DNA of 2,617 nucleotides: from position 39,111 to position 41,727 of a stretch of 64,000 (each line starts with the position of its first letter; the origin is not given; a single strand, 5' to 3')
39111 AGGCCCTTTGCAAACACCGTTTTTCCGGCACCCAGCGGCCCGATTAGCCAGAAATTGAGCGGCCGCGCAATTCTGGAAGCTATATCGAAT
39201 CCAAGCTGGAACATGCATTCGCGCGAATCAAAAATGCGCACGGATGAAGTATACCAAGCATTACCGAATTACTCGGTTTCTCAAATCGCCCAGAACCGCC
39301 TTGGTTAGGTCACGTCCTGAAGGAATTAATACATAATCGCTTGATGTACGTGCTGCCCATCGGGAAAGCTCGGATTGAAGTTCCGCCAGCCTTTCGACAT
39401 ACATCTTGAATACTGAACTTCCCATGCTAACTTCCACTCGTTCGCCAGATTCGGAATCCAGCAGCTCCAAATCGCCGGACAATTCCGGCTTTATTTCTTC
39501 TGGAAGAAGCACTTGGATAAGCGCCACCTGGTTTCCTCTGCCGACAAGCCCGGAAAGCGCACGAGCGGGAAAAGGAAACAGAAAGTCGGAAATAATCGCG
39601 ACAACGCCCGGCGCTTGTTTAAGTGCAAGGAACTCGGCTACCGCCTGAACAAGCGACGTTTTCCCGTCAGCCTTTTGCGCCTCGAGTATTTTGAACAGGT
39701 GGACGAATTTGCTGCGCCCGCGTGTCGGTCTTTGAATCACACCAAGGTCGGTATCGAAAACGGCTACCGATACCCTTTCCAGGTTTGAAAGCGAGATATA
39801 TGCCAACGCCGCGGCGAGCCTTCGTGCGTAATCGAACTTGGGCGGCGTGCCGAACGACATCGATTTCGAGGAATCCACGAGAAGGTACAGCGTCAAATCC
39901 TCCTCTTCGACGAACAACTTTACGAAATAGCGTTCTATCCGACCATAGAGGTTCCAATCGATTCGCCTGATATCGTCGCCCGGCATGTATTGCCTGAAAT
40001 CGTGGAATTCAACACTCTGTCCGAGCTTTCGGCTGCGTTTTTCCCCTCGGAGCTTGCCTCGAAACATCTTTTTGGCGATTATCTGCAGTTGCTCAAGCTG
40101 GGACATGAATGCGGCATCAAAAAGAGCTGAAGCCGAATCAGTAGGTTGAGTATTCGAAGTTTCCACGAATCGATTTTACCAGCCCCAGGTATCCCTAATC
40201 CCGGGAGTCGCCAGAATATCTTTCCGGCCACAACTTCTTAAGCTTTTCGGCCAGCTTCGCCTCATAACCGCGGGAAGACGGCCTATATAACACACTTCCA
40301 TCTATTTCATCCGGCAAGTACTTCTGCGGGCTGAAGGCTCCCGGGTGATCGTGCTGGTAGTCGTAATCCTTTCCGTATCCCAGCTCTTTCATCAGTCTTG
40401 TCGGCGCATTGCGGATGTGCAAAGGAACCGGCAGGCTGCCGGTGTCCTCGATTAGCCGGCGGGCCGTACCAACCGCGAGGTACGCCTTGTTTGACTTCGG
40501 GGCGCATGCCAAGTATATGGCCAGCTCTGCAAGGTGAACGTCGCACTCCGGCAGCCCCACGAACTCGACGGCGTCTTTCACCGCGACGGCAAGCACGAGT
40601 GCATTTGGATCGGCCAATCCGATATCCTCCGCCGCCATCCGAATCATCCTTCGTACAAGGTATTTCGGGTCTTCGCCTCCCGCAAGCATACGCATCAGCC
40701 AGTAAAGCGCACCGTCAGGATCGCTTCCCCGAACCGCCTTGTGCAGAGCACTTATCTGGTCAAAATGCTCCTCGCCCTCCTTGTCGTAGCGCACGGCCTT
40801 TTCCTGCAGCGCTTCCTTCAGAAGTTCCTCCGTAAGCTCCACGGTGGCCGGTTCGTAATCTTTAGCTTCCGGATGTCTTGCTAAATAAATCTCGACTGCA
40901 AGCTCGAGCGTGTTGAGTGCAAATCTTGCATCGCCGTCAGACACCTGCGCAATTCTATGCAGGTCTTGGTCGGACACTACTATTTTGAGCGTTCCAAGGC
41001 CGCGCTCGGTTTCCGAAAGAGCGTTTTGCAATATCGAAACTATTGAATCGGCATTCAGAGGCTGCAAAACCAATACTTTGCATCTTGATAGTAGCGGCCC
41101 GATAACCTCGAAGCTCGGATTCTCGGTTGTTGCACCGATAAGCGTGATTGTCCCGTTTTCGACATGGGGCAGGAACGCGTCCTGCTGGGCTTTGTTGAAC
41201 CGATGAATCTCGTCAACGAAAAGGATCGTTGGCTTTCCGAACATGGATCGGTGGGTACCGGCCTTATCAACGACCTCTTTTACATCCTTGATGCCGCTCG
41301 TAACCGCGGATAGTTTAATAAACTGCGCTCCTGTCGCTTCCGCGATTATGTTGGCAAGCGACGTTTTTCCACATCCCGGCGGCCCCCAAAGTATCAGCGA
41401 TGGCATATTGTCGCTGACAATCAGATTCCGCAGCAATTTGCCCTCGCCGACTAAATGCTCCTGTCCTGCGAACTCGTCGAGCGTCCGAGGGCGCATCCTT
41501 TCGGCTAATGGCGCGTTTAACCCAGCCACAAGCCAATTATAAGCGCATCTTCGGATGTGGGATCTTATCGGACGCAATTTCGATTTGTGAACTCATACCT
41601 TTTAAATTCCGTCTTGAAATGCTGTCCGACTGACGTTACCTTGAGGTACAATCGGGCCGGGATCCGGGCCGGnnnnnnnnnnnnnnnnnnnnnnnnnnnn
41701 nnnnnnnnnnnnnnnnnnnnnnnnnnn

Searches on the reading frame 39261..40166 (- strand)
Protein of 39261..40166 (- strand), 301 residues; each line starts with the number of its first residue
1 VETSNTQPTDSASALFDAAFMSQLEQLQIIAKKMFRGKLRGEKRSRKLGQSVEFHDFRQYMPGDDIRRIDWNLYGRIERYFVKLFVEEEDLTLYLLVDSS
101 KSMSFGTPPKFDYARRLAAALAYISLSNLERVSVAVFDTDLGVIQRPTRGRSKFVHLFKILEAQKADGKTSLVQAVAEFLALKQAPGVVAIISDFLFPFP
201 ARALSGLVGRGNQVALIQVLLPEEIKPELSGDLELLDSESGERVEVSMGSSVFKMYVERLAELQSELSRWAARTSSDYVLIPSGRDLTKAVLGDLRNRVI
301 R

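Call 78: search_protein_families(library=pfam, proteins=[window:39261-40166:-], max_evalue=0.00001)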
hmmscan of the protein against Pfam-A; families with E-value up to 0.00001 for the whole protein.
window:39261-40166:- (301 aa): 2 families
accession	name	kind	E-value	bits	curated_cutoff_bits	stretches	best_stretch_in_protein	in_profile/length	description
PF01882.25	DUF58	-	3.5e-37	128.1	23.4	1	56-261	1-210/216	Protein of unknown function DUF58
PF13519.12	VWA_2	-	3.3e-08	34.5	27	1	94-195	2-106/107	von Willebrand factor type A domain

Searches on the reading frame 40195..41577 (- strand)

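Call 23: search_protein_families(library=pfam, proteins=[window:40195-41577:-], max_evalue=0.00001)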
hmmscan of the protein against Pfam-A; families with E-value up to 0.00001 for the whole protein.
window:40195-41577:- (460 aa): 5 families
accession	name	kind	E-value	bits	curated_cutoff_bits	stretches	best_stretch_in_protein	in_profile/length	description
PF12002.13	MgsA_C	-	1.8e-67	226.8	27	1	284-450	1-167/167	MgsA AAA+ ATPase C terminal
PF16193.11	AAA_assoc_2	-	4.2e-24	85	34.3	1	197-283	3-81/81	AAA C-terminal domain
PF00004.35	AAA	-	6e-18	66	21.2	1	61-172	1-129/131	ATPase family associated with various cellular activities (AAA)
PF05496.18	RuvB_N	-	3.1e-14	53.5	27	1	28-147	1-116/159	Holliday junction DNA helicase RuvB P-loop domain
PF07728.20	AAA_5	-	2.1e-07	31.5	22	1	61-151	2-102/139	AAA domain (dynein-related subfamily)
